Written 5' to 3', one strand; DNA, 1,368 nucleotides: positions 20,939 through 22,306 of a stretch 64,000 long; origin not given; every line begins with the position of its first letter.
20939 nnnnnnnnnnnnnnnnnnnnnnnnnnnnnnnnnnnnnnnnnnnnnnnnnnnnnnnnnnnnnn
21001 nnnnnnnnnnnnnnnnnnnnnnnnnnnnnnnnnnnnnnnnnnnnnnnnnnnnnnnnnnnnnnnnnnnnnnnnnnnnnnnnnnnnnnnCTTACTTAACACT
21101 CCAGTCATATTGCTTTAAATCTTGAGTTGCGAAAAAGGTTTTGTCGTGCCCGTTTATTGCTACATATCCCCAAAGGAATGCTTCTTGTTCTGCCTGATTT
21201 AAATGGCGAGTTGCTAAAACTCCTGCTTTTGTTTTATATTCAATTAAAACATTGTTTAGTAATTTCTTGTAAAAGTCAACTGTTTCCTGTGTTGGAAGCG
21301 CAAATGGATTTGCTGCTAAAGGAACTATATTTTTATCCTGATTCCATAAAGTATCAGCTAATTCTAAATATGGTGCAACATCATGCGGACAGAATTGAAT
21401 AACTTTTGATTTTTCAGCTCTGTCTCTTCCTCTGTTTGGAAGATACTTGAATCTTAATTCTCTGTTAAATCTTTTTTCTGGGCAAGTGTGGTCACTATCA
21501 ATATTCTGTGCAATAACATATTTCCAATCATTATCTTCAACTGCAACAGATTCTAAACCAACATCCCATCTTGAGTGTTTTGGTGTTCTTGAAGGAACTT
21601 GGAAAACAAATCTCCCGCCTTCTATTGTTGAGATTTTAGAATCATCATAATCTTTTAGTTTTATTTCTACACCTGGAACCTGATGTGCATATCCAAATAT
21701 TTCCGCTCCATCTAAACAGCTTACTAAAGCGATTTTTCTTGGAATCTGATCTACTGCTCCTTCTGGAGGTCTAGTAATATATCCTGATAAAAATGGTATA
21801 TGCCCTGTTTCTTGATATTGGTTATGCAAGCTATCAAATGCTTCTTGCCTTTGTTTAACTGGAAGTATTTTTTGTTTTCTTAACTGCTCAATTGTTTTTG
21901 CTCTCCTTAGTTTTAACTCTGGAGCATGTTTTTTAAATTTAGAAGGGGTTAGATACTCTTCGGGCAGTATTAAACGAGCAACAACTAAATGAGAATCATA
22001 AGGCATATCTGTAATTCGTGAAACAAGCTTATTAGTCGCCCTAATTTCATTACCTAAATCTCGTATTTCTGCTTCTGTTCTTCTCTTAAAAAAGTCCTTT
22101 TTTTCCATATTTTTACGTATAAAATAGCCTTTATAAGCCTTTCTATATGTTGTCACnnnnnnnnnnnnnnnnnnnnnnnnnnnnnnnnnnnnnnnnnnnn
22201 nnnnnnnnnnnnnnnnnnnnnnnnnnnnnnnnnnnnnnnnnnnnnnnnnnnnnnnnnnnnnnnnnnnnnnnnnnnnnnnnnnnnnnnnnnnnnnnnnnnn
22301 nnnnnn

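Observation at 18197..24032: tyrA translationally coupled to six unrecognisable genes, two with nuclease-like cores, higher in GC, inside a TA/Abi island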

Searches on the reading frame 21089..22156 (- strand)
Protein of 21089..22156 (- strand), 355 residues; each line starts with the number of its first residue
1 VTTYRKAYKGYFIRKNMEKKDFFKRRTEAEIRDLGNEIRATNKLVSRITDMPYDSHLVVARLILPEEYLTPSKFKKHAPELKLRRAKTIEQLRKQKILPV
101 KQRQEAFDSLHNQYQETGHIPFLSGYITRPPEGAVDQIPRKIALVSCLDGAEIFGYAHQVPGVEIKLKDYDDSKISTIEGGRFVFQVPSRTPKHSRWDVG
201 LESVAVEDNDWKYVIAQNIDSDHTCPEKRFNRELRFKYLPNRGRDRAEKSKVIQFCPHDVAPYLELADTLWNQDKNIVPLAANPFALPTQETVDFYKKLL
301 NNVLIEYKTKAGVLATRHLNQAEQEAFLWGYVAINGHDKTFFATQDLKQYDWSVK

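Call 3: search_protein_families(library=pfam, proteins=[window:21089-22156:-], max_evalue=1)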
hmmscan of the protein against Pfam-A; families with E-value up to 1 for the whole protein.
window:21089-22156:- (355 aa): 0 families

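Call 4: search_protein_families(library=phrogs, proteins=[window:21089-22156:-], max_evalue=1)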
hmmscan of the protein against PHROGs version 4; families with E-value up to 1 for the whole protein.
window:21089-22156:- (355 aa): 0 families

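Call 5: search_protein_families(library=padloc, proteins=[window:21089-22156:-], max_evalue=1)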
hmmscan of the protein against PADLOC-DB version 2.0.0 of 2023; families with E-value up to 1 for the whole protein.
window:21089-22156:- (355 aa): 0 families

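Call 11: find_homologous_proteins(query=window:21089-22108:-, max_evalue=0.01)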
Query window:21089-22108:- (339 aa): 18 proteins with E <= 0.01 among 1132 candidates.
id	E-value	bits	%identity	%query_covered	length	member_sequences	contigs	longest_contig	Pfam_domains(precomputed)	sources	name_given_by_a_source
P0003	7.9e-230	780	100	100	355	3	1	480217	-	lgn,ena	-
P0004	1.9e-150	519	64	100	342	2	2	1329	-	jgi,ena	-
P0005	3.0e-123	429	60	99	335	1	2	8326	-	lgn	-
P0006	1.0e-121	424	57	100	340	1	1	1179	-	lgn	-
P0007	9.9e-115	401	57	99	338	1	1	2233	-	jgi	jgi:hypothetical protein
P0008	1.4e-63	233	41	100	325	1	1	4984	-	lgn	-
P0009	2.1e-60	223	39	99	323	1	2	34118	-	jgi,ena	jgi:hypothetical protein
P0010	4.1e-59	218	38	99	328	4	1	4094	-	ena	-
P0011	9.2e-57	211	39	99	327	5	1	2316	-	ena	-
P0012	6.8e-56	208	38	99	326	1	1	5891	-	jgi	-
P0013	7.3e-54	201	36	99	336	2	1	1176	-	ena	-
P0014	4.3e-29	120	34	100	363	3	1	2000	-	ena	-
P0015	2.9e-25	107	30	99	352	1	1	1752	-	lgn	-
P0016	3.6e-25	107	31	100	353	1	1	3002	-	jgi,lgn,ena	-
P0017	5.9e-25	106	29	100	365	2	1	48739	-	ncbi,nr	ncbi:hypothetical protein HYW76_02630 [Candidatus Pacearchaeota archaeon]|nr:hypothetical protein [C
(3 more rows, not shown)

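Call 14: find_encoding_contigs(protein=P0009, flank=10000, max_places=3)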
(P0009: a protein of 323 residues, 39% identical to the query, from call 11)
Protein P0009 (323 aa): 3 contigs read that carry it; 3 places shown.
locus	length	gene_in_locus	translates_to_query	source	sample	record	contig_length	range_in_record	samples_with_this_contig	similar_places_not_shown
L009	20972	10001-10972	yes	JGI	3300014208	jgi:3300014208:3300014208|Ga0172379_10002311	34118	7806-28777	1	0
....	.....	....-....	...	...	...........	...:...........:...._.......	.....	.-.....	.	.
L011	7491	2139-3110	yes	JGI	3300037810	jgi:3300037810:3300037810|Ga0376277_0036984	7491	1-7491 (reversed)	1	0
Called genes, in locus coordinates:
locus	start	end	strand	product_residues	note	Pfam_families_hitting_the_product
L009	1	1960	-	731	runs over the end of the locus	PF00009:GTP_EFTU, PF03144:GTP_EFTU_D2, PF22042:EF-G_D2 (weak), PF14492:EFG_III, PF03764:EFG_IV, PF00679:EFG_C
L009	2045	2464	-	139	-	-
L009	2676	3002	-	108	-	-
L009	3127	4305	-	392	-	PF01751:Toprim, PF13662:Toprim_4, PF13155:Toprim_2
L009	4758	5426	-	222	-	PF05401:NodS (weak), PF13489:Methyltransf_23, PF01209:Ubie_methyltran, PF02353:CMAS (weak), PF13847:Methyltransf_31, PF08241:Methyltransf_11, PF08242:Methyltransf_12, PF13649:Methyltransf_25, +1 more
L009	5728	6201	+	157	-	-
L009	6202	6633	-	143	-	-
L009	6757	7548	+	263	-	PF01261:AP_endonuc_2, PF03851:UvdE (faint)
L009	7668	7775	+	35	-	-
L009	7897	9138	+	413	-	PF11614:FixG_C (faint)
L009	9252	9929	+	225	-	-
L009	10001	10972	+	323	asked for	-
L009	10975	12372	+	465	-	-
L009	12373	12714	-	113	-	PF10049:DUF2283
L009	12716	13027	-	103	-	-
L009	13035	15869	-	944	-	PF02463:SMC_N, PF13175:AAA_15 (weak), PF13476:AAA_23, PF13304:AAA_21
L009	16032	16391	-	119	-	-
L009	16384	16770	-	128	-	-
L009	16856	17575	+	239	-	PF01978:TrmB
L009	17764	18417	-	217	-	PF01966:HD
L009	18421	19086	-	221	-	PF01351:RNase_HII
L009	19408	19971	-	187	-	PF07690:MFS_1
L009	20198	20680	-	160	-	PF22769:DCD (weak), PF00692:dUTPase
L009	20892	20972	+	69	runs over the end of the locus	-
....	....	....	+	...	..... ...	-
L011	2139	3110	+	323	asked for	-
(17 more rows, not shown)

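Call 15: find_encoding_contigs(protein=P0017, flank=10000, max_places=3)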
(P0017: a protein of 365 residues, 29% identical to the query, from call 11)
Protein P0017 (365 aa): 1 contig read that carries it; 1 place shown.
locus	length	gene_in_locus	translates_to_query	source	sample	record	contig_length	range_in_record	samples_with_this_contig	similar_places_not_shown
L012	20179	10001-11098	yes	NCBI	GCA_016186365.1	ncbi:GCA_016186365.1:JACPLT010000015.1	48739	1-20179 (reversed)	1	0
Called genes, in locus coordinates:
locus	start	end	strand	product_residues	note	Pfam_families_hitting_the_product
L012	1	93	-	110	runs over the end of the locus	-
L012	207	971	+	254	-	PF05362:Lon_C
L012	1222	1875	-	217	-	PF13240:Zn_Ribbon_1 (weak)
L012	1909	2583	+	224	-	PF04493:Endonuclease_5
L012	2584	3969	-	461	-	PF00083:Sugar_tr (faint), PF07690:MFS_1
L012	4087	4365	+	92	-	-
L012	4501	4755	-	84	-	-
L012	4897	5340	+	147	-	-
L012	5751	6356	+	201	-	-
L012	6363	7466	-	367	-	-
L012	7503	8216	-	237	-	PF01978:TrmB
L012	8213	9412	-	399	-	PF07690:MFS_1, PF12832:MFS_1_like, PF07690:MFS_1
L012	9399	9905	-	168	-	PF04229:GrpB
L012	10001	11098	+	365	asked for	-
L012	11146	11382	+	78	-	-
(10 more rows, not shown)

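Call 18: search_solved_structures(query=A1, max_evalue=10)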
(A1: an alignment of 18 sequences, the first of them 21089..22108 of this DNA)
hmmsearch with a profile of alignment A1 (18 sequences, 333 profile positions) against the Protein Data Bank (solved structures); distinct sequences matched with E-value up to 10: 0.

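Call 21: find_related_loci(query=A1, collection=genome_contigs, flank=8000)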
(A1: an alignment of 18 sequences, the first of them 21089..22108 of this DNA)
Query A1 (339 aa) in genome_contigs; peptide patterns used: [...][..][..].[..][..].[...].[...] (x = any residue, [..] = any of these).
41 stretches matched a pattern; 36 encode a relative of the query (tblastn E <= 1e-3); 36 distinct loci.
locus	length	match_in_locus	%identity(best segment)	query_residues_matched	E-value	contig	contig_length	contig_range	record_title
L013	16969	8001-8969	40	3-337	3e-70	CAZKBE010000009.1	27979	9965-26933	MAG TPA_asm: Candidatus Woesearchaeota archaeon isolate SRP272421_co4_444 genome assembly, contig: NODE_3571_length_2797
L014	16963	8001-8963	38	2-338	2e-68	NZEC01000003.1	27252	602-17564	MAG: archaeon isolate ARS102 36481, whole genome shotgun sequence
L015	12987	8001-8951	37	2-336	1e-66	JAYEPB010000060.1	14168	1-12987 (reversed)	MAG: Nanoarchaeota archaeon isolate MAG014 MAG014_60, whole genome shotgun sequence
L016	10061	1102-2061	37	1-336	2e-66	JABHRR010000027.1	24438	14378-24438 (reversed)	MAG: Candidatus Woesearchaeota archaeon isolate SI039_bin18 k141_486814, whole genome shotgun sequence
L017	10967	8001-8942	40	1-336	2e-65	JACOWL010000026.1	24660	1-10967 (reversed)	MAG: Candidatus Pacearchaeota archaeon isolate NC_groundwater_125_Ag_B-0.1um_31_18 S3_GD2017_2_B1_scaffold_14880, whole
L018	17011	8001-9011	35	1-338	1e-62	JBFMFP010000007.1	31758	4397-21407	MAG: Nanoarchaeota archaeon isolate MAG274 MAG274_7, whole genome shotgun sequence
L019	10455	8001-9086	35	1-337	1e-62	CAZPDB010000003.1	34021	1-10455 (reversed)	MAG TPA_asm: uncultured Methanosarcinales archaeon isolate SRP141376_co1_397 genome assembly, contig: NODE_2969_length_3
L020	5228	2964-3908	36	4-336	2e-62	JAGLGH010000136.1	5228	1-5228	MAG: Nanoarchaeota archaeon isolate RS_10_27 ROV157_10.bin.27.fa_136, whole genome shotgun sequence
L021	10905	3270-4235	35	1-339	1e-60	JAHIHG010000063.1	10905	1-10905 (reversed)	MAG: Nanoarchaeota archaeon isolate KR11_N3.mb.40 KR11_N3.mb.40_k141_140214, whole genome shotgun sequence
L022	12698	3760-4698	35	3-336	3e-54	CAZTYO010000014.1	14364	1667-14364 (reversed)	MAG TPA_asm: Candidatus Woesearchaeota archaeon isolate SRP077602_co5_339 genome assembly, contig: NODE_19344_length_143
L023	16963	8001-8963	33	2-336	3e-49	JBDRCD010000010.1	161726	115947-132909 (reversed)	MAG: archaeon isolate MEGAHIT-group-1.168 k141_4552063, whole genome shotgun sequence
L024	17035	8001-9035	32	1-338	1e-40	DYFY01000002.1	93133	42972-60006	MAG TPA_asm: Candidatus Parvarchaeum sp. isolate BE2012_37_19 Afr_mines_BE2012_129_length_93133_cov_8_268151, whole geno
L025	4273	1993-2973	30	2-336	2e-40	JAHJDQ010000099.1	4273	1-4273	MAG: Nanoarchaeota archaeon isolate Modern_marine.mb.67 Modern_marine.mb.67_k141_1236363, whole genome shotgun sequence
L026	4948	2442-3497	31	1-339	2e-39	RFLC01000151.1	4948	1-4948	MAG: Candidatus Pacearchaeota archaeon isolate J144 k99_781594, whole genome shotgun sequence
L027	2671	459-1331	32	28-336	5e-37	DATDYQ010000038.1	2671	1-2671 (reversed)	MAG TPA_asm: Candidatus Nanoarchaeia archaeon isolate SMAG_U8169 k141_658844, whole genome shotgun sequence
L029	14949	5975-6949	29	2-326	7e-32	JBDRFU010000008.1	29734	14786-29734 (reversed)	MAG: Candidatus Aenigmatarchaeota archaeon isolate MEGAHIT-group-1.387 k141_10654043, whole genome shotgun sequence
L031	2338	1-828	30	57-338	2e-30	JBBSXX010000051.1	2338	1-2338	MAG: Nanoarchaeota archaeon isolate H51-bin135_1 H51_bin135_1_000000000051, whole genome shotgun sequence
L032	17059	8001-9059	29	1-338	3e-30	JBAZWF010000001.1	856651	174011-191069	MAG: Candidatus Pacearchaeota archaeon isolate SO_2017_GW1_270 NODE_32_length_856651_cov_3.449720_OW334_2017, whole geno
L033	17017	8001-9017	30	1-335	5e-30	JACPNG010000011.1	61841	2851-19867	MAG: Candidatus Woesearchaeota archaeon isolate NC_groundwater_569_Ag_S-0.1um_31_12 S35_SO-1_scaffold_233821, whole geno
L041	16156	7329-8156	27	54-337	1e-18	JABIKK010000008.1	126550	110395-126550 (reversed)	MAG: Candidatus Woesearchaeota archaeon isolate SI054_bin47 k141_128779, whole genome shotgun sequence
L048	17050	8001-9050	31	1-338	5e-34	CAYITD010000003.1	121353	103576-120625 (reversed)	MAG TPA_asm: Candidatus Woesearchaeota archaeon isolate ERP119705_co3_555 genome assembly, contig: NODE_68_length_121353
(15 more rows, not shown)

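Call 26: predict_structure(alignment_id=A1)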
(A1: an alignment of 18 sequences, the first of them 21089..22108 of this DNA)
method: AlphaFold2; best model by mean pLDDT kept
length: 339 residues; sequences in the alignment: 18
mean_pLDDT: 87.5   pTM: 0.89
mean pLDDT of the five models: 87.5, 87.3, 86.5, 85.7, 84.7
residues with pLDDT >= 90: 214; 70-90: 90; 50-70: 15; < 50: 20
segments of 3 or more residues with pLDDT < 50: 215-233
pLDDT, mean of each block of 10 residues (from residue 1): 75 94 95 96 93 86 91 91 93 97 93 87 93 96 91 70 86 79 89 91 82 49 42 70 95 89 94 98 98 93 96 98 93 91
secondary structure, 60 per line:
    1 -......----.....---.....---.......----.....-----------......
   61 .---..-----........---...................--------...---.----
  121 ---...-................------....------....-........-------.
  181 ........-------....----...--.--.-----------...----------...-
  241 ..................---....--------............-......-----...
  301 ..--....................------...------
elements in order: H2-7 H12-16 E20-24 H28-34 E39-43 H55-61 H73-79 H83-101 E110-112 E124-126 H128-143 E150-153 H160-163 E165-172 E180-188 H196-199 E204-206 E237-239 H241-258 H262-265 H274-285 E287-292 E298-302 H305-324

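Call 29: fold_search(model_id=the predicted structure, library=pdb)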
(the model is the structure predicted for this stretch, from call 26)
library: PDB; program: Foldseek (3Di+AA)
matches with E <= 10: 89; with E <= 0.001: 0
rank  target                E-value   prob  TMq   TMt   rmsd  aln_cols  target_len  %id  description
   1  8slh                  8.0e-01  0.05  0.12  0.12  14.5       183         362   10  Crystal Structure of Glycine tRNA ligase from Mycobacterium thermoresistibile (AMP bound, hexagonal form) (released 2023-05-03)
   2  2rgo_A                8.0e-01  0.04  0.12  0.09  16.4       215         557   11  Structure of Alpha-Glycerophosphate Oxidase from Streptococcus sp.: A Template for the Mitochondrial Alpha-Glycerophos (released 2008-01-15)
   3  8t5n                  8.5e-01  0.04  0.13  0.12  15.7       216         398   11  Crystal Structure of Glycine--tRNA ligase from Mycobacterium tuberculosis (AMP-Mg bound) (released 2023-06-28)
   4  1tlt_A                8.5e-01  0.01  0.09  0.10  19.7       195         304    9  Crystal Structure of a Putative Oxidoreductase (VIRULENCE FACTOR mviM HOMOLOG) (released 2004-06-22)
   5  5vcb_B                9.5e-01  0.08  0.07  0.15  15.3        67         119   19  Crystal structure of holo-(acyl-carrier-protein) synthase:holo(acyl-carrier-protein) complex from Escherichia Coli. (released 2017-11-01)
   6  5lrp_A                1.2e+00  0.04  0.08  0.12  14.8       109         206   13  Mopeia Virus Exonuclease domain complexed with Magnesium (released 2017-07-05)
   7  5xuh_B                1.4e+00  0.06  0.06  0.15  15.9        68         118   16  Crystal structure of Escherichia coli holo-[acyl-carrier-protein] synthase (AcpS) D9A mutant in complex with CoA (released 2018-06-27)
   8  4fvu_A                1.5e+00  0.04  0.08  0.12  15.8       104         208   12  Structural basis for the dsRNA specificity of the Lassa virus NP exonuclease (released 2012-09-19)
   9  5xu7_A                1.7e+00  0.06  0.07  0.15  15.4        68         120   18  Crystal structure of Escherichia coli holo-[acyl-carrier-protein] synthase (AcpS) (released 2018-06-27)
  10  5xuh_A                2.0e+00  0.04  0.06  0.13  15.8        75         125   15  Crystal structure of Escherichia coli holo-[acyl-carrier-protein] synthase (AcpS) D9A mutant in complex with CoA (released 2018-06-27)
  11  1ati_B                2.1e+00  0.02  0.11  0.09  18.6       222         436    7  CRYSTAL STRUCTURE OF GLYCYL-TRNA SYNTHETASE FROM THERMUS THERMOPHILUS (released 1997-07-07)
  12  3fn1_B                2.4e+00  0.04  0.15  0.26  16.9       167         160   16  E2-RING expansion of the NEDD8 cascade confers specificity to cullin modification. (released 2009-03-17)
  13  7v38_B                2.4e+00  0.03  0.09  0.12  15.0       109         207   11  Crystal structure of NP exonuclease-PCMPS complex (released 2021-12-15)
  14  5m1p_A                2.4e+00  0.01  0.08  0.12  18.6       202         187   10  Crystal structure of the large terminase nuclease from thermophilic phage G20c with bound Calcium (released 2016-10-26)
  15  3k5j                  2.5e+00  0.07  0.11  0.18   6.2        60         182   18  Crystal structure of Putative SUFU (suppressor of fused protein) homolog (YP_208451.1) from Neisseria gonorrhoeae FA 109 (released 2010-01-26)
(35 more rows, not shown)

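Call 40: search_protein_families(library=ncbifam, proteins=[window:21089-22108:-], max_evalue=1)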
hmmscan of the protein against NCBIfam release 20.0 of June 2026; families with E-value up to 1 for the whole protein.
window:21089-22108:- (339 aa): 0 families

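Call 50: find_related_loci(query=A1, collection=viral_contigs, flank=8000)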
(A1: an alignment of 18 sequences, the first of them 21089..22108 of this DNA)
Query A1 (339 aa) in viral_contigs; peptide patterns used: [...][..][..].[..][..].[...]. (x = any residue, [..] = any of these).
4 stretches matched a pattern, but none encodes a relative of the query by tblastn (E <= 1e-3).
